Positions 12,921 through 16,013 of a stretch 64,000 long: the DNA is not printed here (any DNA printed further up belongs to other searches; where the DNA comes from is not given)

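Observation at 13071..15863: Single-polypeptide PrimPol (AEP) + SF2 helicase + DUF559 nuclease: candidate stand-alone conflict/defense enzyme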

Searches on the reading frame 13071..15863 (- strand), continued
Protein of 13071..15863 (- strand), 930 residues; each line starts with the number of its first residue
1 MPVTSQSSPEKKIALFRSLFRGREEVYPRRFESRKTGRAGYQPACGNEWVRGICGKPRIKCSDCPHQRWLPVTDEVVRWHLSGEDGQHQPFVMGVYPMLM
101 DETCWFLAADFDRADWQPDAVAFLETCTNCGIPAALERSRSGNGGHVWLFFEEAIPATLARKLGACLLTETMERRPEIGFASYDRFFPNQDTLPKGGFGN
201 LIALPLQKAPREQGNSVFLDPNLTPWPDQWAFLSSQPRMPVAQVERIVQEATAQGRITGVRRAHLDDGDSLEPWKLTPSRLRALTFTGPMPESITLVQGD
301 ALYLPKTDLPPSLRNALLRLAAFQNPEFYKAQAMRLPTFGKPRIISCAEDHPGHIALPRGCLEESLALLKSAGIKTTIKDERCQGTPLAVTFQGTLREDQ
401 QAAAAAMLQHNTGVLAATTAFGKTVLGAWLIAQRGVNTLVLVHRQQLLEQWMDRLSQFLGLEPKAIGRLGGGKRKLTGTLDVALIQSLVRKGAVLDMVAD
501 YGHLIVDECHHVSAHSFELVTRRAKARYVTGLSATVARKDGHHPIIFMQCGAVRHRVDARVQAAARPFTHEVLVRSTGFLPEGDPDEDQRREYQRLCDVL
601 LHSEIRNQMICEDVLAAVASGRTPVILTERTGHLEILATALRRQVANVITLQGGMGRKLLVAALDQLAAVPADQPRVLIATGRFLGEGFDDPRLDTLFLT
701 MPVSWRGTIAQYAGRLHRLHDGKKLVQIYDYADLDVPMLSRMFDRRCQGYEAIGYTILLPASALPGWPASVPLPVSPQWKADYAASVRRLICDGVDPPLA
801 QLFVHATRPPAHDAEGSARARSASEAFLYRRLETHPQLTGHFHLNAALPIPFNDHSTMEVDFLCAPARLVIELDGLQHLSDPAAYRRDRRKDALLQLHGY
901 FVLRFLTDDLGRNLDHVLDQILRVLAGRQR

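Call 83: search_protein_families(library=pfam, proteins=[L101:6427-7140:+, L101:7133-7822:+, L101:11244-12470:-, L101:12481-13710:-, L101:7827-10727:+, L094:6687-7793:+, L096:6502-7878:+, L096:3979-6492:+, L117:6936-7991:+, L099:4753-6057:+], max_evalue=0.001)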
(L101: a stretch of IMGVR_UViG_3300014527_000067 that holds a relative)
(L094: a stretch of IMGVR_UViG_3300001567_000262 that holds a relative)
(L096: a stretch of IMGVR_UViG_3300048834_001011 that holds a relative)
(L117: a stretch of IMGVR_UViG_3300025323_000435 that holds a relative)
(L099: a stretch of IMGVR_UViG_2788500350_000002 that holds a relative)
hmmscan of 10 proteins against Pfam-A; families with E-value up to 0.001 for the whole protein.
L101:6427-7140:+ (237 aa): 1 family
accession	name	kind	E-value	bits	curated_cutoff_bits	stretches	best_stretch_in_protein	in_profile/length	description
PF08281.18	Sigma70_r4_2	-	0.00082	19.4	25.7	0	173-211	6-45/54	Sigma-70, region 4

L101:7133-7822:+ (229 aa): 1 family
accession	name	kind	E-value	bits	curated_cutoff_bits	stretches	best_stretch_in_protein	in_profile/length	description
PF11750.13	DUF3307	-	1.8e-24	86.6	23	1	5-108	1-113/127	Protein of unknown function (DUF3307)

L101:11244-12470:- (408 aa): 3 families
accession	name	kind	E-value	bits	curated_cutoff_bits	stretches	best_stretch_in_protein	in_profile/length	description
PF00589.27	Phage_integrase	-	1.6e-14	54.5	27.1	1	221-382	2-170/172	Phage integrase family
PF13102.12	Phage_int_SAM_5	-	9.4e-11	42.4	22.3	1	124-208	14-95/98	Phage integrase SAM-like domain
PF17293.8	Arm-DNA-bind_5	-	2.5e-09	37.9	22.6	1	12-93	1-86/87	Arm DNA-binding domain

L101:12481-13710:- (409 aa): 3 families
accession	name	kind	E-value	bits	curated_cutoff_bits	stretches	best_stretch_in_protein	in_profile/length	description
PF00589.27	Phage_integrase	-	4.5e-14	53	27.1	1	245-388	23-170/172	Phage integrase family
PF17293.8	Arm-DNA-bind_5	-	2.5e-12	47.6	22.6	1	11-95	2-85/87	Arm DNA-binding domain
PF13102.12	Phage_int_SAM_5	-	4.7e-12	46.6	22.3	1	128-207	17-90/98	Phage integrase SAM-like domain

L101:7827-10727:+ (966 aa): 3 families
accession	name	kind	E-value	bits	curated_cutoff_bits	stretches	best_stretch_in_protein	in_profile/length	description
PF22548.2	AEP-TOTE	-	1.4e-97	326.2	27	1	62-299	1-228/230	TOTE conflict system, Archaeo-Eukaryotic Primase domain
PF04851.21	ResIII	-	4.6e-20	72.6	22.5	1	440-598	3-164/164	Type III restriction enzyme, res subunit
PF00270.35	DEAD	-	3e-12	47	26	1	444-598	3-162/167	DEAD/DEAH box helicase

L094:6687-7793:+ (368 aa): 1 family
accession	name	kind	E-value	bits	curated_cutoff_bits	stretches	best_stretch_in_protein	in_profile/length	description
PF02661.23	Fic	-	4e-19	69.7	24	1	108-210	2-93/93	Fic/DOC family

L096:6502-7878:+ (458 aa): 1 family
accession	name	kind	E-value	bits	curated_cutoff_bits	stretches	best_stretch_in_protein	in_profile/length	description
PF10117.15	McrBC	-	3e-100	335.7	23.9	1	63-388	1-318/318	McrBC 5-methylcytosine restriction system component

L096:3979-6492:+ (837 aa): 2 families
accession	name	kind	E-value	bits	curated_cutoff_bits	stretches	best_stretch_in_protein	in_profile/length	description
PF07728.20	AAA_5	-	4.7e-13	49.8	22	1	533-669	26-139/139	AAA domain (dynein-related subfamily)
PF00004.35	AAA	-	0.00074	20.4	21.2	0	379-414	3-37/131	ATPase family associated with various cellular activities (AAA)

L117:6936-7991:+ (351 aa): 4 families
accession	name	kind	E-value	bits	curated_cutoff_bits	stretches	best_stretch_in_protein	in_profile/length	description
PF02661.23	Fic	-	1.3e-17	64.9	24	1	107-218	1-93/93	Fic/DOC family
PF22168.2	DIP2311-like_C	-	0.00018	22.1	27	1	313-349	25-61/63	Transcriptional regulator DIP2311-like, C-terminal domain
PF12802.13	MarR_2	-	0.00021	21.9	27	1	291-340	3-53/61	MarR family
PF14394.12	DUF4423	-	0.00058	20.1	30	0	281-348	9-77/165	Domain of unknown function (DUF4423)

L099:4753-6057:+ (434 aa): 4 families
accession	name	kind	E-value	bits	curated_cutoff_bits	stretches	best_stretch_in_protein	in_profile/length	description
PF04326.19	SLFN_AlbA_2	-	1.1e-21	78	25.3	1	5-121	1-117/118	Schlafen, AlbA_2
PF13749.12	HATPase_c_4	-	1.9e-17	63.5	26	1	277-357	6-89/89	Putative ATP-dependent DNA helicase recG C-terminal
PF22168.2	DIP2311-like_C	-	1.6e-08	35.1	27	1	389-433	18-62/63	Transcriptional regulator DIP2311-like, C-terminal domain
PF12802.13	MarR_2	-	1.1e-05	26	27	1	380-423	9-53/61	MarR family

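Call 84: get_annotated_region(hit=H1, flank=1500)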
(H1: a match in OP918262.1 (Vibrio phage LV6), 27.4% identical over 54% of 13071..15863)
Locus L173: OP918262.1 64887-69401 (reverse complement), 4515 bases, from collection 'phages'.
description: Vibrio phage LV6, complete genome.
organism: Vibrio phage LV6 (NCBI taxid 3003704)
taxonomy: Viruses; Duplodnaviria; Heunggongvirae; Uroviricota; Caudoviricetes
host: Vibrio harveyi LV6; source: waters of shrimp hatcheries; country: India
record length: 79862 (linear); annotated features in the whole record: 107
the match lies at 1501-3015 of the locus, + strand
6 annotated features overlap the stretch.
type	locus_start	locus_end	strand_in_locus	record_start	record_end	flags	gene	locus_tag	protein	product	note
CDS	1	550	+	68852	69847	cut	-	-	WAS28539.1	DNA primase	-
CDS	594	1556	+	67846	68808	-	-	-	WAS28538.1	hypothetical protein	-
CDS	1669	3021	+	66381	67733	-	-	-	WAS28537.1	putative DNA helicase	-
CDS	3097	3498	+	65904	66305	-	-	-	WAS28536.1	putative DNA binding domain protein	-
CDS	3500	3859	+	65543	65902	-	-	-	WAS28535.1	hypothetical protein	-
CDS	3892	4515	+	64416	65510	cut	-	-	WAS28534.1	RecA protein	-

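Call 87: get_annotated_region(hit=H17, flank=5000)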
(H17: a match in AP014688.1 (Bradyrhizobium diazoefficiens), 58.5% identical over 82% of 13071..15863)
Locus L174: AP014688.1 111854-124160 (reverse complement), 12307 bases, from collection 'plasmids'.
description: Bradyrhizobium diazoefficiens plasmid pNK6d DNA, complete genome, strain: NK6
organism: Bradyrhizobium diazoefficiens (NCBI taxid 1355477)
taxonomy: Bacteria; Pseudomonadota; Alphaproteobacteria; Hyphomicrobiales; Nitrobacteraceae; Bradyrhizobium; Bradyrhizobium diazoefficiens
host: -; source: Glycine max; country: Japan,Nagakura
typing (MOB-suite, as given by PLSDB): conjugative; replicon rep_cluster_507; relaxase MOBQ; mating-pair formation MPF_T
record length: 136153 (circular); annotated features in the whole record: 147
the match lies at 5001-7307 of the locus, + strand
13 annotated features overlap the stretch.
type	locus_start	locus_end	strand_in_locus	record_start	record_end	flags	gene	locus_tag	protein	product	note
CDS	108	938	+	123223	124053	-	-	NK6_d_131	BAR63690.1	type IV secretory pathway, VirB10 component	-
CDS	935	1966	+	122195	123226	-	-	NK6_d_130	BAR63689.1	Type IV secretory pathway AvhB11 protein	-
CDS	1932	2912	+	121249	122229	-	-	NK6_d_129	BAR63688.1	type IV secretory pathway, VirD4 component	-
CDS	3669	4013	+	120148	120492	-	-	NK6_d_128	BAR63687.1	transposase family protein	-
CDS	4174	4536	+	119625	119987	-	-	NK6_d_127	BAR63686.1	transposase family protein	-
CDS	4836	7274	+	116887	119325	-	-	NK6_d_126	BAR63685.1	type III restriction protein res subunit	-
CDS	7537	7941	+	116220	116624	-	-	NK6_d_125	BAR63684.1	transposase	-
CDS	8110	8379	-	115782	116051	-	-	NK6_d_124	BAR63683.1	uncharacterized protein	-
CDS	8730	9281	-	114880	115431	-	-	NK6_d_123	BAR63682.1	uncharacterized protein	-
CDS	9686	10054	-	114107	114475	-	-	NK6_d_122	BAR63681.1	hypothetical protein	-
CDS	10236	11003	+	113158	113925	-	-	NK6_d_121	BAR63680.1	transposase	-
CDS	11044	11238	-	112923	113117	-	-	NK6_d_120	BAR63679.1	FAD linked oxidase domain protein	-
CDS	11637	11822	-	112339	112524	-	-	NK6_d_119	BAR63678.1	putative uncharacterized protein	-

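Call 88: get_annotated_region(hit=H18, flank=5000)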
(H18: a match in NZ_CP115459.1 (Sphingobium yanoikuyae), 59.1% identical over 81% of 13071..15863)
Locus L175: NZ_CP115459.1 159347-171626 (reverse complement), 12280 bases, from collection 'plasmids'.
description: Sphingobium yanoikuyae strain CC4533 plasmid pTB1, complete sequence
organism: Sphingobium yanoikuyae (NCBI taxid 13690)
taxonomy: Bacteria; Pseudomonadota; Alphaproteobacteria; Sphingomonadales; Sphingomonadaceae; Sphingobium; Sphingobium yanoikuyae
host: -; source: cell culture; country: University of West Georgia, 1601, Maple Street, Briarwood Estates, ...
typing (MOB-suite, as given by PLSDB): non-mobilizable; mating-pair formation MPF_T
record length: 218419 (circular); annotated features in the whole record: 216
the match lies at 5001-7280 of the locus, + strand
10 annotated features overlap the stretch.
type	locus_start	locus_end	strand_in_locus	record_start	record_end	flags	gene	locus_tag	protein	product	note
CDS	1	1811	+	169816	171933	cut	-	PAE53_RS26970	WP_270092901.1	hypothetical protein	-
CDS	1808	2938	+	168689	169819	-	-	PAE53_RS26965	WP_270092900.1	TniB family NTP-binding protein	-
CDS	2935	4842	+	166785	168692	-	-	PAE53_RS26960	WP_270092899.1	TniQ family protein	-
CDS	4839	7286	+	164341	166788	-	-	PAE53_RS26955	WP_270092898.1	DEAD/DEAH box helicase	-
CDS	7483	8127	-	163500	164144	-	-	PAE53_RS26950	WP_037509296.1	hypothetical protein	-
CDS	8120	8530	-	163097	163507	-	-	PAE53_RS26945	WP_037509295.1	hypothetical protein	-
CDS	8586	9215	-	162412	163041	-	-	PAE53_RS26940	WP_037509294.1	hypothetical protein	-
CDS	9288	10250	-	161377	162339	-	-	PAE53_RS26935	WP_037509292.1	phosphoadenosine phosphosulfate reductase family protein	-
CDS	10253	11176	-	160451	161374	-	-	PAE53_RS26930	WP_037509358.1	zincin-like metallopeptidase domain-containing protein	-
CDS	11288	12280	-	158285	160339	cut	-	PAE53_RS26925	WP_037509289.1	ParB/RepB/Spo0J family partition protein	-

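Call 89: get_annotated_region(hit=H23, flank=5000)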
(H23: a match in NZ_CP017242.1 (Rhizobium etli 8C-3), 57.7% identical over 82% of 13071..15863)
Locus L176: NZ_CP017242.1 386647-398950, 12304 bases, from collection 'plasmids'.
description: Rhizobium etli 8C-3 plasmid pRsp8C3a, complete sequence
organism: Rhizobium etli 8C-3 (NCBI taxid 538025)
taxonomy: Bacteria; Pseudomonadota; Alphaproteobacteria; Hyphomicrobiales; Rhizobiaceae; Rhizobium; Rhizobium etli; Rhizobium etli 8C-3
host: -; source: Phaseolus vulgaris,cell culture; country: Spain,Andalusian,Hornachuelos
typing (MOB-suite, as given by PLSDB): conjugative; relaxase MOBQ; mating-pair formation MPF_T
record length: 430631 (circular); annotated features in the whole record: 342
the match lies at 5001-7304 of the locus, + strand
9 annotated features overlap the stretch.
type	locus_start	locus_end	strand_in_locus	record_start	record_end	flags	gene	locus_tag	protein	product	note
CDS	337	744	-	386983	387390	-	-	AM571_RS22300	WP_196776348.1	GNAT family N-acetyltransferase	-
CDS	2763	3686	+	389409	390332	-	-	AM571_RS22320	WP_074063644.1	zincin-like metallopeptidase domain-containing protein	-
CDS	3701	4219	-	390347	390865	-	-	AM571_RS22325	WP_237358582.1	MerR family DNA-binding protein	-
CDS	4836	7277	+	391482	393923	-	-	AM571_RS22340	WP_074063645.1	DEAD/DEAH box helicase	-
CDS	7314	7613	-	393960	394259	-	-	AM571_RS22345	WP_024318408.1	DUF736 domain-containing protein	-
CDS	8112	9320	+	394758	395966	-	-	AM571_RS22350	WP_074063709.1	tyrosine-type recombinase/integrase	GO:0015074 - DNA integration [Evidence IEA]; GO:0006310 - DNA recombination [Evidence IEA]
CDS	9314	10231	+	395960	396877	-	-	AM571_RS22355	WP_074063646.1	tyrosine-type recombinase/integrase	GO:0015074 - DNA integration [Evidence IEA]; GO:0006310 - DNA recombination [Evidence IEA]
CDS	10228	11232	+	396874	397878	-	-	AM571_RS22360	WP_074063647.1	tyrosine-type recombinase/integrase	GO:0015074 - DNA integration [Evidence IEA]; GO:0006310 - DNA recombination [Evidence IEA]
CDS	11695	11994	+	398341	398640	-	-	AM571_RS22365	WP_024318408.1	DUF736 domain-containing protein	-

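Call 90: get_annotated_region(hit=H33, flank=5000)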
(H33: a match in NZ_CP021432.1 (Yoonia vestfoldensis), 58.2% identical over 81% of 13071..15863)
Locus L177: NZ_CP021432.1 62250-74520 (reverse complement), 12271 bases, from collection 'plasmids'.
description: Yoonia vestfoldensis strain SMR4r plasmid pSMR4r-1, complete sequence
organism: Yoonia vestfoldensis (NCBI taxid 245188)
taxonomy: Bacteria; Pseudomonadota; Alphaproteobacteria; Rhodobacterales; Paracoccaceae; Yoonia; Yoonia vestfoldensis
host: -; source: Skeletonema marinoi strain RO5AC,Cell culture,Top-layer sediments; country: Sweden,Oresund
typing (MOB-suite, as given by PLSDB): mobilizable; replicon rep_cluster_579; relaxase MOBP
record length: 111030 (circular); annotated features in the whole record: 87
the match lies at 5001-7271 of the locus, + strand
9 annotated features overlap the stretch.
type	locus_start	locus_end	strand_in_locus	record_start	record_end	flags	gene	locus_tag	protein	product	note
CDS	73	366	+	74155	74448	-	-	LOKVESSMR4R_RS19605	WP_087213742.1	type II toxin-antitoxin system RelB/DinJ family antitoxin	GO:0006355 - regulation of DNA-templated transcription [Evidence IEA]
CDS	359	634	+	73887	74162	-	-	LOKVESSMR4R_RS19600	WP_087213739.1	type II toxin-antitoxin system RelE/ParE family toxin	GO:0030541 - plasmid partitioning [Evidence IEA]; GO:0051290 - protein heterotetramerization [Evidence IEA]; GO:0009432 ...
CDS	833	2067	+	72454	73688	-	-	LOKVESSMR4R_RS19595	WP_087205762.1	IS3 family transposase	-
CDS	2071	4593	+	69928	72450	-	-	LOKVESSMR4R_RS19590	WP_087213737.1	strawberry notch-like NTP hydrolase domain-containing protein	-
CDS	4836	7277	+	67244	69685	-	-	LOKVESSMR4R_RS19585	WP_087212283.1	DEAD/DEAH box helicase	-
CDS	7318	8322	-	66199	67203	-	-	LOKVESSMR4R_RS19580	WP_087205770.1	tyrosine-type recombinase/integrase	GO:0015074 - DNA integration [Evidence IEA]; GO:0006310 - DNA recombination [Evidence IEA]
CDS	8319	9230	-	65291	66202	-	-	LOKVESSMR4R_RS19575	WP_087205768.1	tyrosine-type recombinase/integrase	GO:0015074 - DNA integration [Evidence IEA]; GO:0006310 - DNA recombination [Evidence IEA]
CDS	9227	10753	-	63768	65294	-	-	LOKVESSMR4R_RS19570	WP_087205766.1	tyrosine-type recombinase/integrase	GO:0015074 - DNA integration [Evidence IEA]; GO:0006310 - DNA recombination [Evidence IEA]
CDS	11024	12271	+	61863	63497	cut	-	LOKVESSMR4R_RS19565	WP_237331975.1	strawberry notch C-terminal domain-containing protein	-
